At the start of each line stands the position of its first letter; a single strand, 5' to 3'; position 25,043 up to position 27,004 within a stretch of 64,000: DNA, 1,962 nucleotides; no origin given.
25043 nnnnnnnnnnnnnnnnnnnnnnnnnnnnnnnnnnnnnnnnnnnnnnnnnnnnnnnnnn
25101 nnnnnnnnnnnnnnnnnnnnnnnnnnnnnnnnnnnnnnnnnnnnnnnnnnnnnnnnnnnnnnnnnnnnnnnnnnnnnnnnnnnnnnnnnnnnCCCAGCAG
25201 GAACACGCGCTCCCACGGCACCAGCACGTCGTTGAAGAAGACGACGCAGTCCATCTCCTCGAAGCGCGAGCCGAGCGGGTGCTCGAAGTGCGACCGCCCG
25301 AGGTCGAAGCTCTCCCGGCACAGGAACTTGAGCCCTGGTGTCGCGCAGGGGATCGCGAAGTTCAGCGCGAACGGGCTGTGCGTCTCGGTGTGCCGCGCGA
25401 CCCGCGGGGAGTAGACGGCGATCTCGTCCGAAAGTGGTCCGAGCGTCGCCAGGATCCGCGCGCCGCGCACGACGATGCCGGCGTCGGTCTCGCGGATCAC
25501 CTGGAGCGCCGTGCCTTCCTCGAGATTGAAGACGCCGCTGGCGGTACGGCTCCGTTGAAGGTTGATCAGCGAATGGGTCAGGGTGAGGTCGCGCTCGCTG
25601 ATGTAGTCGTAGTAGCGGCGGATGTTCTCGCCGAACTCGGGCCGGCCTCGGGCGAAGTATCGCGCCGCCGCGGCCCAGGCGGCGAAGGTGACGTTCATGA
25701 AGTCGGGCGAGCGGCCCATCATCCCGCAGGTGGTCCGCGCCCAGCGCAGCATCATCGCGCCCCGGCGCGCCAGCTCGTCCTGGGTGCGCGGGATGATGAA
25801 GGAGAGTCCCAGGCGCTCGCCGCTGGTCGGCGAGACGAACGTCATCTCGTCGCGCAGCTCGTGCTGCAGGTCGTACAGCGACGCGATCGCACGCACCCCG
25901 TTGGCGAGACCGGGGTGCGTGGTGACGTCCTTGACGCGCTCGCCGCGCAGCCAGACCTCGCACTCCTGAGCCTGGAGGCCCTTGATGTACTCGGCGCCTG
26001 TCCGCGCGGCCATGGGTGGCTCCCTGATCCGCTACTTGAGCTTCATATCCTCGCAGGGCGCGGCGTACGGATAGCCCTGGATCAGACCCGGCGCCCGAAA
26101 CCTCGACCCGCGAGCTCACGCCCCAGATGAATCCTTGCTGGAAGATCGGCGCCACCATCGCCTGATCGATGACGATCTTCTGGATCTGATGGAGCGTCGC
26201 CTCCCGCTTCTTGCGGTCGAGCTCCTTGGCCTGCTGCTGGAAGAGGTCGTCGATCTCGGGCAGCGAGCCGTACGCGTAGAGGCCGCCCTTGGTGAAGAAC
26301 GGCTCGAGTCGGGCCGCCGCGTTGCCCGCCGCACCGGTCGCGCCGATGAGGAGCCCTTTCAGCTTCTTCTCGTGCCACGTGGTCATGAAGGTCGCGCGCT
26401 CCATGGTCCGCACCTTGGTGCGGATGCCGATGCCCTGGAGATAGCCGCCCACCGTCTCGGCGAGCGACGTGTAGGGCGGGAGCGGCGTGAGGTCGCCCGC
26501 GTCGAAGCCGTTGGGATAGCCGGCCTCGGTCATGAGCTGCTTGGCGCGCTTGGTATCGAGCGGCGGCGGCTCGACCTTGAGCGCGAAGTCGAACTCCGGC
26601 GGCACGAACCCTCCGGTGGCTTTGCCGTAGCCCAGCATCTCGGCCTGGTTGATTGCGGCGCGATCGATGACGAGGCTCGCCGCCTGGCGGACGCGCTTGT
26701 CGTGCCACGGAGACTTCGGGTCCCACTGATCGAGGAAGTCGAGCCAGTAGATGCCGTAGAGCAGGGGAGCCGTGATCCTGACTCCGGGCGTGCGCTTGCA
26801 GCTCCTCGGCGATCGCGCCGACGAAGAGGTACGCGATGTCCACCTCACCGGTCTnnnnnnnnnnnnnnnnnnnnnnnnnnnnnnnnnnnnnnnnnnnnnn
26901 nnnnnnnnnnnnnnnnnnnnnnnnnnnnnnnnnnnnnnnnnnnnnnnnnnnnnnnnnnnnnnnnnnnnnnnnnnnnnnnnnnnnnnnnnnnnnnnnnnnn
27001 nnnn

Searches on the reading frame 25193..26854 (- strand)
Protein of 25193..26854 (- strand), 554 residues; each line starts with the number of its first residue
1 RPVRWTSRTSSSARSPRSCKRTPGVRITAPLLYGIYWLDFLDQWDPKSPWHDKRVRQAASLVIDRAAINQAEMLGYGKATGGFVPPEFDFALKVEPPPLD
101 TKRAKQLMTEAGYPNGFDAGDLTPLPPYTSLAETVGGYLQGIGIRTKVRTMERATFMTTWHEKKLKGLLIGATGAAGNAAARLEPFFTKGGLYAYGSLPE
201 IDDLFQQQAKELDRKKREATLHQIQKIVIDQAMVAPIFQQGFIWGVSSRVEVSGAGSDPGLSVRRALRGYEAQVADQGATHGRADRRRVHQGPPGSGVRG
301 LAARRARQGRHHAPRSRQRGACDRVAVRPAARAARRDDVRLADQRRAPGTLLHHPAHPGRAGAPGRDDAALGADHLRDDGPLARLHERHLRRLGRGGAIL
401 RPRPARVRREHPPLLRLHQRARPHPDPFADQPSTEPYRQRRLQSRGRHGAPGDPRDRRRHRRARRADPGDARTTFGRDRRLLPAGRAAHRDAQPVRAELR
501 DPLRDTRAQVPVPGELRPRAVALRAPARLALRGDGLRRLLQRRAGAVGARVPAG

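Call 71: search_protein_families(library=pfam, proteins=[window:25193-26854:-], max_evalue=0.01)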
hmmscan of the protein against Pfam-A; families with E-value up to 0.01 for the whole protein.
window:25193-26854:- (554 aa): 1 family
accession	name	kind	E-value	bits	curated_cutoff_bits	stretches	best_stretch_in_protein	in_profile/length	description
PF00496.27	SBP_bac_5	-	1e-20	74.7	32.4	1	35-191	201-365/368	Bacterial extracellular solute-binding proteins, family 5 Middle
